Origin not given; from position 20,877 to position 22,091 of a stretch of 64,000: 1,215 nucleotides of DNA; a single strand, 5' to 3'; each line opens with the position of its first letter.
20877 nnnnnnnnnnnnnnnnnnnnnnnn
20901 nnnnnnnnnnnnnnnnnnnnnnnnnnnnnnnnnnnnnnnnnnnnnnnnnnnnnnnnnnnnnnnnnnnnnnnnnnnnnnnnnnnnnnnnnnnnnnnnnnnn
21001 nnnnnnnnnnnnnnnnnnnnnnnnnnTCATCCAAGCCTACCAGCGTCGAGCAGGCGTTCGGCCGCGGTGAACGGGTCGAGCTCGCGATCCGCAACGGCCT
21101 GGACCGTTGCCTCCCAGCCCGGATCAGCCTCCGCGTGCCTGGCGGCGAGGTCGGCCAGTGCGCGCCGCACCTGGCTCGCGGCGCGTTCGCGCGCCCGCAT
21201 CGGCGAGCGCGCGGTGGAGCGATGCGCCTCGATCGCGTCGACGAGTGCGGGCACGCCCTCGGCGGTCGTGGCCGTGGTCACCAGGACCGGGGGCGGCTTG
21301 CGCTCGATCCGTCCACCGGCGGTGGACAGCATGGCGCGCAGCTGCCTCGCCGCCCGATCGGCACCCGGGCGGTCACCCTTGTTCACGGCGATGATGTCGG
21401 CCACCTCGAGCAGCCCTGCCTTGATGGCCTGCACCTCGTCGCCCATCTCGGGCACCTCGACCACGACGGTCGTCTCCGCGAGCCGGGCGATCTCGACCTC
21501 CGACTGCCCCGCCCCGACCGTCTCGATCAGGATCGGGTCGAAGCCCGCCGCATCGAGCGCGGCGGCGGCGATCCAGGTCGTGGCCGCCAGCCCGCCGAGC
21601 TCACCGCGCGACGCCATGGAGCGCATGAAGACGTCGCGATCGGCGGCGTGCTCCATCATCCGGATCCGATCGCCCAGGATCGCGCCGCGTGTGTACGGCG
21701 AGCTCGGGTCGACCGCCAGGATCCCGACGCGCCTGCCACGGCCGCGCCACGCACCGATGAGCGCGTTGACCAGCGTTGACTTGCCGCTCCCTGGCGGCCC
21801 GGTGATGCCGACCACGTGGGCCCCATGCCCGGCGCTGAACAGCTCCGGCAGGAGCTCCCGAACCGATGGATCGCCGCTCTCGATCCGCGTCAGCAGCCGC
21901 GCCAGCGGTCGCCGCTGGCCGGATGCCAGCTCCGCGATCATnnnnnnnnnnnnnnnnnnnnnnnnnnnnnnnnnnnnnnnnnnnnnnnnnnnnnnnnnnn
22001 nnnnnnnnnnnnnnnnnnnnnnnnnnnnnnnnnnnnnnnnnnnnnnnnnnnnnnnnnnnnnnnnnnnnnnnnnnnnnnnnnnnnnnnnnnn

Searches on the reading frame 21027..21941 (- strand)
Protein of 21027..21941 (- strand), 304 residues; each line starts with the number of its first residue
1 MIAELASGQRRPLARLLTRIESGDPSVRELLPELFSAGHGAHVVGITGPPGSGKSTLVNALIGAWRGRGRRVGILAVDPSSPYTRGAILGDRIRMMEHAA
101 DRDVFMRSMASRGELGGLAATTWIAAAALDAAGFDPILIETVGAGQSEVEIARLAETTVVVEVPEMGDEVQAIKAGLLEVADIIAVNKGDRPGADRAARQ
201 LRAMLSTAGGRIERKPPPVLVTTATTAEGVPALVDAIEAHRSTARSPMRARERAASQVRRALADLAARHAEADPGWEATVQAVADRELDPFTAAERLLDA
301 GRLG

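Call 11: search_protein_families(library=pfam, proteins=[window:21027-21941:-])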
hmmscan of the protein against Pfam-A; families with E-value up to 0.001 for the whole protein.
window:21027-21941:- (304 aa): 10 families
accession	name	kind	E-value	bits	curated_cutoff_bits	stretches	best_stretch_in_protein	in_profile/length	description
PF03308.22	MeaB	-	1.1e-83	280.9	23.1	1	13-265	1-259/273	Methylmalonyl Co-A mutase-associated GTPase MeaB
PF02492.25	cobW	-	2.5e-07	30.9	20.7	1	43-205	2-169/180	CobW/HypB/UreG, nucleotide-binding domain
PF13604.12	AAA_30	-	2.4e-05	24.6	27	1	39-77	16-54/191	AAA domain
PF00005.33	ABC_tran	-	0.00011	23.3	25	1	42-99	12-67/137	ABC transporter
PF00009.33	GTP_EFTU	-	0.00025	21.1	26.5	0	178-240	120-185/188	Elongation factor Tu GTP binding domain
PF03029.23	ATP_bind_1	-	0.00029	21.1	27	1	46-81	1-36/240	Conserved hypothetical ATP binding protein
PF01926.29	MMR_HSR1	-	0.00047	20.7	21.9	0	44-64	2-22/113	50S ribosome-binding GTPase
PF13555.12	AAA_29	-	0.00048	20.3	27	0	44-62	25-43/61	P-loop containing region of AAA domain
PF13191.12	AAA_16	-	0.00051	21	32.6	0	37-93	19-73/167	AAA ATPase domain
PF20720.3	nSTAND3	-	0.00095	19.3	27.2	0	41-72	17-48/155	Novel STAND NTPase 3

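Call 14: find_related_loci(query=window:21027-21941:-, collection=genome_contigs, flank=4000)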
Query window:21027-21941:- (304 aa) in genome_contigs; peptide patterns used: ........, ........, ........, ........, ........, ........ (x = any residue, [..] = any of these).
599 stretches matched a pattern (row limit reached: there are more); 270 encode a relative of the query (tblastn E <= 1e-3); the best 80 are kept; 80 distinct loci.
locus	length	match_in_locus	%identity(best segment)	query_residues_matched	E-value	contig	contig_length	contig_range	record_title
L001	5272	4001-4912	99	1-304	0e+0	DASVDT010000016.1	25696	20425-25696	MAG TPA_asm: Candidatus Limnocylindria bacterium isolate SMAG_U2040 k141_1362572, whole genome shotgun sequence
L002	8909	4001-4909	94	1-303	1e-173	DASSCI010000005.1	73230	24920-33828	MAG TPA_asm: Candidatus Limnocylindria bacterium isolate SMAG_U917 k141_373833, whole genome shotgun sequence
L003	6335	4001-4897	84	1-299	3e-163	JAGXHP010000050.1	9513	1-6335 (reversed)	MAG: Chloroflexota bacterium isolate LH_M65 k141_367334, whole genome shotgun sequence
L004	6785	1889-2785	87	2-300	2e-155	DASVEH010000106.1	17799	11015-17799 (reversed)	MAG TPA_asm: Candidatus Limnocylindria bacterium isolate SMAG_U2055 k141_832191, whole genome shotgun sequence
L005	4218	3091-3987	88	1-299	7e-161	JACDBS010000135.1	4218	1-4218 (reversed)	MAG: Chloroflexota bacterium isolate MGR_bin288 SD2897-2912_k127_3472059, whole genome shotgun sequence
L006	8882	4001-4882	88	5-298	1e-155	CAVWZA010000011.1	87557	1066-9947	MAG: uncultured Chloroflexia bacterium isolate MFD05176.bin.2.85 genome assembly, contig: contig_38294, whole genome sho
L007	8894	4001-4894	87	2-299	2e-155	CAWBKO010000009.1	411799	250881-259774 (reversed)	MAG: uncultured Chloroflexia bacterium isolate MFD09212.bin.2.38 genome assembly, contig: contig_7570, whole genome shot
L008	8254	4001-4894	84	2-299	3e-155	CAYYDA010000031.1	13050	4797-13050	MAG TPA_asm: uncultured Steroidobacteraceae bacterium isolate SRP136066_co1_128 genome assembly, contig: NODE_5706_lengt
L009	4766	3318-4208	86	2-298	8e-158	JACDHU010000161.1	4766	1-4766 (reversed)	MAG: Chloroflexi bacterium isolate MGR_bin446 SD2911_NODE_6390_length_4766_cov_2.086441, whole genome shotgun sequence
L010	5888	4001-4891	87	2-298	5e-155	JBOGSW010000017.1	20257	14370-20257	MAG: Candidatus Limnocylindria bacterium isolate M3-S_metawrap_bin.20 k127_1385162, whole genome shotgun sequence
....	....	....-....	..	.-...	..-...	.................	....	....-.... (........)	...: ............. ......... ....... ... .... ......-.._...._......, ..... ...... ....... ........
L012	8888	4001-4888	88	4-299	2e-152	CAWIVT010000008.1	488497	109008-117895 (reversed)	MAG: uncultured Chloroflexia bacterium isolate MFD04212.bin.2.63 genome assembly, contig: contig_8900, whole genome shot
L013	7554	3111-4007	86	1-299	5e-152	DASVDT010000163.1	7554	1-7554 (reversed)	MAG TPA_asm: Candidatus Limnocylindria bacterium isolate SMAG_U2040 k141_689654, whole genome shotgun sequence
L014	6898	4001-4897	84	1-299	1e-151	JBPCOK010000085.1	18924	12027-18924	MAG: Candidatus Limnocylindria bacterium isolate TH_ant_mag_154 S1Ck127_46534_flag_0_multi_61.0000_len_18924, whole geno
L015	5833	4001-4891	85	1-297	8e-151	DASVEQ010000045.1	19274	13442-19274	MAG TPA_asm: Candidatus Limnocylindria bacterium isolate SMAG_U2066 k141_1404948, whole genome shotgun sequence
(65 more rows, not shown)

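Call 58: search_protein_families(library=ncbifam, proteins=[window:21027-21941:-])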
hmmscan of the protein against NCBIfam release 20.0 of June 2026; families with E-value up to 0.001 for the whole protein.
window:21027-21941:- (304 aa): 10 families
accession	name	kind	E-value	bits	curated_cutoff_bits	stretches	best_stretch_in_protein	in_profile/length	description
TIGR00750.1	lao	equivalog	1.2e-90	303.8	240.75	1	8-298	1-299/300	methylmalonyl Co-A mutase-associated GTPase MeaB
NF006958.0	PRK09435.1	equivalog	1.7e-68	231.1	329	1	2-300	14-327/333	methylmalonyl Co-A mutase-associated GTPase MeaB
NF045497.1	IsobCoAmut_IcmF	equivalog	6.3e-37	126.9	1500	1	4-238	148-392/1076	fused isobutyryl-CoA mutase/GTPase IcmF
NF006746.0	PRK09270.1-5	subfamily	2.9e-06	26.4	250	1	39-78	19-58/210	nucleoside/nucleotide kinase family protein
NF006743.0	PRK09270.1-2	equivalog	6.3e-05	22.1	227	1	41-65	28-52/217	nucleoside/nucleotide kinase family protein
TIGR03594.1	GTPase_EngA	equivalog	9e-05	21.6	306.7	0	42-65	176-199/432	ribosome biogenesis GTPase Der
NF008955.0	PRK12297.1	equivalog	0.00011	21.3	406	0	152-259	248-346/429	GTPase ObgE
NF000908.1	PRK00089.1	equivalog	0.00012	21.5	237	0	43-64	5-26/291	GTPase Era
NF006744.0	PRK09270.1-3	equivalog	0.00021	20.8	281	1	37-74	19-56/213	nucleoside/nucleotide kinase family protein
NF003661.0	PRK05291.1-3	equivalog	0.00027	20.4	380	0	40-62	216-237/448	tRNA uridine-5-carboxymethylaminomethyl(34) synthesis GTPase MnmE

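Call 60: find_homologous_proteins(query=window:21027-21941:-, max_evalue=1e-100)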
Query window:21027-21941:- (304 aa): 1183 proteins with E <= 1e-100 among 8000 candidates; the best 120 are listed.
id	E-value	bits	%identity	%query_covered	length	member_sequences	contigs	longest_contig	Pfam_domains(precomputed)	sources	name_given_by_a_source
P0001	2.9e-175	600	94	100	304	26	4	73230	PF02492.26,PF03308.23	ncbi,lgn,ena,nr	ncbi:MAG TPA: methylmalonyl Co-A mutase-associated GTPase MeaB [Candidatus Limnocylindria bacterium]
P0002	2.6e-161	554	90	98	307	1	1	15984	PF02492.26,PF03308.23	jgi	jgi:LAO/AO transport system kinase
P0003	4.3e-161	553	88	98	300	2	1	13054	PF02492.26,PF13604.13,PF03308.23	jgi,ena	-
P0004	7.9e-161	552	87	98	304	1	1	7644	PF02492.26,PF03308.23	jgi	jgi:LAO/AO transport system kinase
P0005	1.4e-160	552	87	98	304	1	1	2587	PF02492.26,PF03308.23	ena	-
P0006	1.8e-160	551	87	98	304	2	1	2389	PF02492.26,PF03308.23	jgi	jgi:LAO/AO transport system kinase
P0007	2.2e-160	551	88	98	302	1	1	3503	PF02492.26,PF13604.13,PF03308.23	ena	-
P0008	3.6e-160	550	89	98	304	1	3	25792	PF02492.26,PF03308.23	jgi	jgi:LAO/AO transport system kinase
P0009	4.8e-160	550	88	98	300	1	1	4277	PF02492.26,PF03308.23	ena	-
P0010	5.0e-160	550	88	98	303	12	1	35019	PF02492.26,PF03308.23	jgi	jgi:LAO/AO transport system kinase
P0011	5.8e-160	550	86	98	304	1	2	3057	PF02492.26,PF03308.23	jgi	jgi:LAO/AO transport system kinase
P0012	7.2e-160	549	88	98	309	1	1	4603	PF02492.26,PF13604.13,PF03308.23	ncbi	-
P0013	7.3e-160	549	88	98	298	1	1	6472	PF02492.26,PF03308.23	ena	-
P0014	8.2e-160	549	87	98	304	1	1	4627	PF02492.26,PF03308.23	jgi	jgi:LAO/AO transport system kinase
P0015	8.3e-160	549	88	98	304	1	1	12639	PF02492.26,PF13604.13,PF03308.23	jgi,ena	-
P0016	2.0e-159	548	88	98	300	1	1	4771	PF02492.26,PF13604.13,PF03308.23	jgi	-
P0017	2.2e-159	548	87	98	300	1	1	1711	PF02492.26,PF03308.23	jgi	jgi:LAO/AO transport system kinase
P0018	2.2e-159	548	86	98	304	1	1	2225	PF02492.26,PF03308.23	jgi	jgi:LAO/AO transport system kinase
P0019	2.6e-159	547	89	97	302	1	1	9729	PF02492.26,PF03308.23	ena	-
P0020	3.0e-159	547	89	97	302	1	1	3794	PF02492.26,PF13604.13,PF03308.23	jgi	jgi:LAO/AO transport system kinase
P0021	3.6e-159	547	86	99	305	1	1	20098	PF02492.26,PF03308.23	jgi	jgi:LAO/AO transport system kinase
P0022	4.6e-159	547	86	98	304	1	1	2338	PF02492.26,PF03308.23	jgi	jgi:LAO/AO transport system kinase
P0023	5.8e-159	546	87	98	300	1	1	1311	PF02492.26,PF13604.13,PF03308.23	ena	-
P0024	6.6e-159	546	88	98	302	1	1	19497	PF02492.26,PF03308.23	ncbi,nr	ncbi:MAG TPA: methylmalonyl Co-A mutase-associated GTPase MeaB [Candidatus Binatia bacterium]|nr:met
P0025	7.6e-159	546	88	98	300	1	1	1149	PF02492.26,PF03308.23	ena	-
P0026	9.4e-159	546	88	98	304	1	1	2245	PF02492.26,PF03308.23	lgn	-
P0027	1.1e-158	546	86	98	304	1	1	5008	PF02492.26,PF03308.23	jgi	jgi:LAO/AO transport system kinase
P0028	1.1e-158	545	89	98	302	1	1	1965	PF02492.26,PF03308.23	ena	-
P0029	1.2e-158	545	88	98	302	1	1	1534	PF02492.26,PF03308.23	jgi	-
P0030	1.2e-158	545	89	98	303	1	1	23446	PF02492.26,PF13604.13,PF00005.34,PF03308.23,PF13191.13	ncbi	-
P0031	1.5e-158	545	88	98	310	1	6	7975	PF02492.26,PF03308.23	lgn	-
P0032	2.2e-158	544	88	98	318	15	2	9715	PF02492.26,PF13401.13,PF03308.23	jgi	jgi:LAO/AO transport system kinase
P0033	2.3e-158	544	87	98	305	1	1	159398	PF02492.26,PF03308.23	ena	-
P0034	2.3e-158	544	87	98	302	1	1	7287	PF02492.26,PF13604.13,PF03308.23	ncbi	-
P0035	2.5e-158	544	88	97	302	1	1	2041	PF02492.26,PF01935.24,PF13604.13,PF03308.23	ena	-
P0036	2.6e-158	544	88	98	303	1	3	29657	PF02492.26,PF00005.34,PF03308.23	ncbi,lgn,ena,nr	ncbi:MAG TPA: methylmalonyl Co-A mutase-associated GTPase MeaB [Candidatus Limnocylindria bacterium]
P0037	2.7e-158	544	88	97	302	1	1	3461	PF02492.26,PF03308.23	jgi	jgi:LAO/AO transport system kinase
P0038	3.1e-158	544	88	97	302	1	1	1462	PF02492.26,PF13604.13,PF03308.23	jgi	-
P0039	3.4e-158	544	89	98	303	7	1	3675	PF02492.26,PF03308.23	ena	-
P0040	3.9e-158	544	87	98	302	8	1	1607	PF02492.26,PF13604.13,PF03308.23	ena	-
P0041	4.4e-158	543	88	98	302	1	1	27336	PF02492.26,PF13604.13,PF03308.23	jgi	jgi:LAO/AO transport system kinase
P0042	4.8e-158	543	87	98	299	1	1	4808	PF02492.26,PF03308.23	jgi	jgi:LAO/AO transport system kinase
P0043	4.9e-158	543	88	98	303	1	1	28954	PF02492.26,PF00005.34,PF03308.23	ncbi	-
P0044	5.1e-158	543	88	98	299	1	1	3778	PF02492.26,PF13604.13,PF03308.23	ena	-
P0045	5.2e-158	543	87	98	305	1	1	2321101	PF02492.26,PF03308.23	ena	-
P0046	5.3e-158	543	88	98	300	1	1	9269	PF02492.26,PF03308.23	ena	-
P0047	5.7e-158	543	87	98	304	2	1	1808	PF02492.26,PF13604.13,PF03308.23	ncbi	-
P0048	7.7e-158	543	86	98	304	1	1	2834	PF02492.26,PF03308.23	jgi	jgi:LAO/AO transport system kinase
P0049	7.9e-158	543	88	98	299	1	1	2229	PF02492.26,PF03308.23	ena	-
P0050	1.1e-157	542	87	98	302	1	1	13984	PF02492.26,PF03308.23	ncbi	-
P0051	1.1e-157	542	87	98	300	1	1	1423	PF02492.26,PF03308.23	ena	-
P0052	1.2e-157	542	87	97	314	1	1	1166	PF02492.26,PF03308.23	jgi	jgi:LAO/AO transport system kinase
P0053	1.2e-157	542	87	98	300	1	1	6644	PF02492.26,PF03308.23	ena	-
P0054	1.5e-157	542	87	98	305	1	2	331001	PF02492.26,PF03308.23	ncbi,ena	-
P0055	1.6e-157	542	87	98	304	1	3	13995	PF02492.26,PF03308.23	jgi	jgi:LAO/AO transport system kinase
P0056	1.7e-157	542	88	98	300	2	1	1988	PF02492.26,PF13604.13,PF03308.23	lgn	-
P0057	1.8e-157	541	88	97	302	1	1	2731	PF02492.26,PF03308.23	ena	-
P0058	1.8e-157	541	88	98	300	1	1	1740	PF02492.26,PF03308.23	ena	-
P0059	2.2e-157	541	87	98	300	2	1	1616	PF02492.26,PF13604.13,PF00009.34,PF03308.23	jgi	-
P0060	2.2e-157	541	86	98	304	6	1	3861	PF02492.26,PF03308.23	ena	-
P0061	2.3e-157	541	88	98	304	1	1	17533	PF02492.26,PF03308.23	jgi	jgi:LAO/AO transport system kinase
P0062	2.4e-157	541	87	98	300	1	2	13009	PF02492.26,PF13604.13,PF03308.23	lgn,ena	-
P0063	3.0e-157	541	87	98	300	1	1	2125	PF02492.26,PF13604.13,PF03308.23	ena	-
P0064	3.3e-157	541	88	98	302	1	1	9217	PF02492.26,PF13604.13,PF03308.23,PF13191.13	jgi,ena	-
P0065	3.3e-157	541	86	98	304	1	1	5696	PF02492.26,PF03308.23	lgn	-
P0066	3.5e-157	541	88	98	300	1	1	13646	PF02492.26,PF13604.13,PF03308.23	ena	-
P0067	4.1e-157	540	87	98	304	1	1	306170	PF02492.26,PF03308.23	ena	-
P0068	4.1e-157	540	86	98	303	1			PF02492.26,PF03308.23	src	-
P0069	4.2e-157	540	86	98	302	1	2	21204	PF02492.26,PF13604.13,PF03308.23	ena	-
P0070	4.2e-157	540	86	99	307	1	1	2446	PF02492.26,PF03308.23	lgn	-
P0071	4.4e-157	540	87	98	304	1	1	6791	PF02492.26,PF03308.23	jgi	jgi:LAO/AO transport system kinase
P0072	4.5e-157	540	86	98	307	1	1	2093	PF02492.26,PF03308.23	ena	-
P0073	5.2e-157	540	88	98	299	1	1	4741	PF02492.26,PF03308.23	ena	-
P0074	6.0e-157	540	87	98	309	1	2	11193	PF02492.26,PF13604.13,PF03308.23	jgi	jgi:GTPase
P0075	6.6e-157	540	86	98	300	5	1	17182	PF02492.26,PF13604.13,PF03308.23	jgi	jgi:LAO/AO transport system kinase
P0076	7.5e-157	539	87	98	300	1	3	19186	PF02492.26,PF13604.13,PF03308.23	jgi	jgi:LAO/AO transport system kinase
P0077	7.5e-157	539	87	98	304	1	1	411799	PF02492.26,PF03308.23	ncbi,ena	-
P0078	7.6e-157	539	86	98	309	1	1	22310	PF02492.26,PF03308.23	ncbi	-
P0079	8.4e-157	539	88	98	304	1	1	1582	PF02492.26,PF03308.23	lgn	-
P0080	9.0e-157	539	87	98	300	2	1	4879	PF02492.26,PF13604.13,PF03308.23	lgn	-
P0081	9.2e-157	539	86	98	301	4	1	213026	PF02492.26,PF00005.34,PF03308.23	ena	-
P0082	9.5e-157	539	87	98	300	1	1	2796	PF02492.26,PF13604.13,PF00005.34,PF03308.23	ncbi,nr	ncbi:MAG TPA: methylmalonyl Co-A mutase-associated GTPase MeaB [Candidatus Limnocylindrales bacteriu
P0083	1.1e-156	539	86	98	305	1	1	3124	PF02492.26,PF13604.13,PF03308.23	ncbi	-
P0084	1.1e-156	539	87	98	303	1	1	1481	PF02492.26,PF13604.13,PF03308.23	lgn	-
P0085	1.3e-156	539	87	98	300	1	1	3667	PF02492.26,PF13604.13,PF03308.23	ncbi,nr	ncbi:MAG TPA: methylmalonyl Co-A mutase-associated GTPase MeaB [Candidatus Limnocylindria bacterium]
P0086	1.5e-156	538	87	97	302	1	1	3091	PF02492.26,PF03308.23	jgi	jgi:LAO/AO transport system kinase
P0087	1.6e-156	538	86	98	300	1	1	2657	PF02492.26,PF13604.13,PF03029.24,PF03308.23,PF13191.13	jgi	jgi:LAO/AO transport system kinase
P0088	1.6e-156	538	87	98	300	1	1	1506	PF02492.26,PF13604.13,PF03308.23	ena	-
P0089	1.8e-156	538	88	98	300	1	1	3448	PF02492.26,PF00005.34,PF03308.23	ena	-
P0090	2.0e-156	538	86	98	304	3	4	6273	PF02492.26,PF00005.34,PF03308.23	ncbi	-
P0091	2.3e-156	538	86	98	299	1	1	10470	PF02492.26,PF13604.13,PF00009.34,PF03308.23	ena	-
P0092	2.3e-156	538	86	98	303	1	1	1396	PF02492.26,PF13604.13,PF03308.23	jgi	-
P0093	2.4e-156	538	87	98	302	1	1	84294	PF02492.26,PF03308.23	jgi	jgi:LAO/AO transport system kinase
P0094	2.4e-156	538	86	98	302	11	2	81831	PF02492.26,PF13604.13,PF03308.23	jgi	-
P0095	2.4e-156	538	85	97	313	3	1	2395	PF02492.26,PF00009.34,PF03308.23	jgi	jgi:LAO/AO transport system kinase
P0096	2.5e-156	538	87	98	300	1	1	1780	PF02492.26,PF13604.13,PF03308.23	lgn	-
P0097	2.6e-156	538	87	98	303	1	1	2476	PF02492.26,PF03308.23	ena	-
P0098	2.7e-156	538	85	98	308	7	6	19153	PF02492.26,PF13604.13,PF00009.34,PF13401.13,PF03308.23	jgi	jgi:LAO/AO transport system kinase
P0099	2.8e-156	538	86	98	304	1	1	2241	PF02492.26,PF03308.23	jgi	jgi:LAO/AO transport system kinase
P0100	3.0e-156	537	86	98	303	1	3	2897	PF02492.26,PF13604.13,PF03308.23,PF13191.13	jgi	jgi:LAO/AO transport system kinase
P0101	3.0e-156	537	85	98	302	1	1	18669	PF02492.26,PF13604.13,PF00009.34,PF03308.23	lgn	-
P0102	3.0e-156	537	87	98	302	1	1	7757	PF02492.26,PF13604.13,PF00009.34,PF03308.23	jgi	-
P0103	3.2e-156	537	87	98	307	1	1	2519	PF02492.26,PF00009.34,PF03308.23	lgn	-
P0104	3.4e-156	537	86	98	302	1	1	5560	PF02492.26,PF13604.13,PF03308.23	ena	-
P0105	3.5e-156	537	86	99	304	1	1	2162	PF02492.26,PF03308.23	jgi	jgi:LAO/AO transport system kinase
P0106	3.6e-156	537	87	98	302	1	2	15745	PF02492.26,PF13604.13,PF00009.34,PF03308.23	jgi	-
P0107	4.2e-156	537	87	98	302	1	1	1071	PF02492.26,PF03308.23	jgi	jgi:LAO/AO transport system kinase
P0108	4.2e-156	537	86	98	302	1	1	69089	PF02492.26,PF03308.23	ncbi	ncbi:methylmalonyl Co-A mutase-associated GTPase MeaB [soil metagenome]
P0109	4.3e-156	537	87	98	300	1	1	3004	PF02492.26,PF13604.13,PF03308.23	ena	-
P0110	6.9e-156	536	88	98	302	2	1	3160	PF02492.26,PF13604.13,PF03308.23,PF13191.13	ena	-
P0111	7.6e-156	536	86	98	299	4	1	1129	PF02492.26,PF13604.13,PF00009.34,PF03308.23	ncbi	-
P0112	8.2e-156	536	87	98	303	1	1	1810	PF02492.26,PF00005.34,PF03308.23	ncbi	-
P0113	8.5e-156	536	85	99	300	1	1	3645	PF02492.26,PF13604.13,PF03308.23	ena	-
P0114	9.4e-156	536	86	98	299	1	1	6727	PF02492.26,PF00009.34,PF03308.23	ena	-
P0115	9.4e-156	536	87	98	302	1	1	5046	PF02492.26,PF03308.23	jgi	jgi:LAO/AO transport system kinase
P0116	9.9e-156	536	87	98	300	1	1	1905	PF02492.26,PF13604.13,PF00005.34,PF13245.13,PF03308.23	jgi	jgi:LAO/AO transport system kinase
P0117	1.0e-155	536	85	98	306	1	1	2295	PF02492.26,PF03308.23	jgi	jgi:LAO/AO transport system kinase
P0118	1.2e-155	536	86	98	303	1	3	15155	PF02492.26,PF03308.23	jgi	jgi:LAO/AO transport system kinase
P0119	1.3e-155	535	87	98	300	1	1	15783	PF02492.26,PF03308.23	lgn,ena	-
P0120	1.4e-155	535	87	98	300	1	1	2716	PF02492.26,PF13604.13,PF03308.23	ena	-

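Call 62: find_encoding_contigs(protein=P0013, flank=600, max_places=2)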
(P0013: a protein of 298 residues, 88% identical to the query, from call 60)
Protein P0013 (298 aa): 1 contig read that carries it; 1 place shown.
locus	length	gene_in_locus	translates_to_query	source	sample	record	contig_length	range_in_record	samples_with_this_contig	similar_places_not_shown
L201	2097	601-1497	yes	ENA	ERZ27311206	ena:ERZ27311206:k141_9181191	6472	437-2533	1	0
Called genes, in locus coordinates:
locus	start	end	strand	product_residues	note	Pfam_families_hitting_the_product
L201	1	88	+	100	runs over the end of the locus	PF01329:Pterin_4a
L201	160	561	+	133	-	PF02310:B12-binding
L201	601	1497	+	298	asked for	PF03308:MeaB, PF02492:cobW (weak)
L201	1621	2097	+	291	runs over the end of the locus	PF02737:3HCDH_N, PF00725:3HCDH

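Call 63: find_encoding_contigs(protein=P0073, flank=600, max_places=2)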
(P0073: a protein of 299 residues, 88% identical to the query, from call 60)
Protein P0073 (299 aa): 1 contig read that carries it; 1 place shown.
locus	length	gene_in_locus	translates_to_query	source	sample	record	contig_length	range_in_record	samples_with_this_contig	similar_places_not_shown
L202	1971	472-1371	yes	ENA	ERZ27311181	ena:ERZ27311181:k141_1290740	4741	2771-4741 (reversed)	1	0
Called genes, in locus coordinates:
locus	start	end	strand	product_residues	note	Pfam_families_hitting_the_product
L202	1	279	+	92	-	?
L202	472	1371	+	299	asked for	PF03308:MeaB, PF02492:cobW (weak)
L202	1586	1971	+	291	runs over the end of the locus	PF02737:3HCDH_N, PF00725:3HCDH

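Call 64: find_encoding_contigs(protein=P0046, flank=600, max_places=2)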
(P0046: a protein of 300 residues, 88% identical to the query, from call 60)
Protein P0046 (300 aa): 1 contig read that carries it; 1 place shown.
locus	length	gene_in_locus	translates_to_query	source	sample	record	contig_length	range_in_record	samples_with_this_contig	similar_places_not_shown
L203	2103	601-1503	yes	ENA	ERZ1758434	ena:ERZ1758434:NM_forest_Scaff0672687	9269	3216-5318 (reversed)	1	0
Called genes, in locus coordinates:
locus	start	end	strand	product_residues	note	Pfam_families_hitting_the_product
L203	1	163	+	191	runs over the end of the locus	PF01227:GTP_cyclohydroI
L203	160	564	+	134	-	PF02310:B12-binding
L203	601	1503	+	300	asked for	PF03308:MeaB, PF02492:cobW (weak)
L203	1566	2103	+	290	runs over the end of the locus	PF02737:3HCDH_N, PF00725:3HCDH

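Call 65: find_encoding_contigs(protein=P0064, flank=600, max_places=2)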
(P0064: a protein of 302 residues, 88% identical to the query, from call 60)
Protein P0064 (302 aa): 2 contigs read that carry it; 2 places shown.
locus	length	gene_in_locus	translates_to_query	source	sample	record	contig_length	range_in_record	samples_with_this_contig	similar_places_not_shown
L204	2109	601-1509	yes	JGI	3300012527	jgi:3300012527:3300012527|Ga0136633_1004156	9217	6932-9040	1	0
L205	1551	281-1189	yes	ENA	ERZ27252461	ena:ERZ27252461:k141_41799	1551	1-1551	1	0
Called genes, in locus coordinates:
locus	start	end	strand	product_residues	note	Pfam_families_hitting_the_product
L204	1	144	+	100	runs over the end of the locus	PF01329:Pterin_4a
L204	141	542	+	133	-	PF02310:B12-binding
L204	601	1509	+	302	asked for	PF03308:MeaB, PF13191:AAA_16 (faint), PF13604:AAA_30 (faint), PF02492:cobW (weak)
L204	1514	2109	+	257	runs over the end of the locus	?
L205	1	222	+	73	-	?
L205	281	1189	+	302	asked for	PF03308:MeaB, PF13191:AAA_16 (faint), PF13604:AAA_30 (faint), PF02492:cobW (weak)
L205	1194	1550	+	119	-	?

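Call 66: find_encoding_contigs(protein=P0081, flank=600, max_places=2)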
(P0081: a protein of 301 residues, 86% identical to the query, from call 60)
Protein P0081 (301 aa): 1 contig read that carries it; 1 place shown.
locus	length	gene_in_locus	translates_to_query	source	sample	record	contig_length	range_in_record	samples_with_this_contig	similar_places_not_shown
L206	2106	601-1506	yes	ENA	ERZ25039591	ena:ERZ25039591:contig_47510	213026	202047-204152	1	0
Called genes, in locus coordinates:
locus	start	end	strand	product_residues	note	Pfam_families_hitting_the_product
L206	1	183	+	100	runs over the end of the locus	PF01329:Pterin_4a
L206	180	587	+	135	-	PF02310:B12-binding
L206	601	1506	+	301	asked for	PF03308:MeaB, PF00005:ABC_tran (faint), PF02492:cobW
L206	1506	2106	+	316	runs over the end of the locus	PF12867:DinB_2 (faint)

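Call 67: find_encoding_contigs(protein=P0089, flank=600, max_places=2)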
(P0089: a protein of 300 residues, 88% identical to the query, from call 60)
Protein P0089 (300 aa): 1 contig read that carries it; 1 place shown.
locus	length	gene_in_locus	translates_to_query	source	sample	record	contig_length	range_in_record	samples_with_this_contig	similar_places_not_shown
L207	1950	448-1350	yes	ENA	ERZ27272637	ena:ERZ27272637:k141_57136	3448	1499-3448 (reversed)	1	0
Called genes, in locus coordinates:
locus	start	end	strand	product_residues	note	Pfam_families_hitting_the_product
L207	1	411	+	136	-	?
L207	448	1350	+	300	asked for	PF03308:MeaB, PF00005:ABC_tran (weak), PF02492:cobW (weak)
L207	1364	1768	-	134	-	PF01042:Ribonuc_L-PSP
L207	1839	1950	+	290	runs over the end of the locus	PF02737:3HCDH_N, PF00725:3HCDH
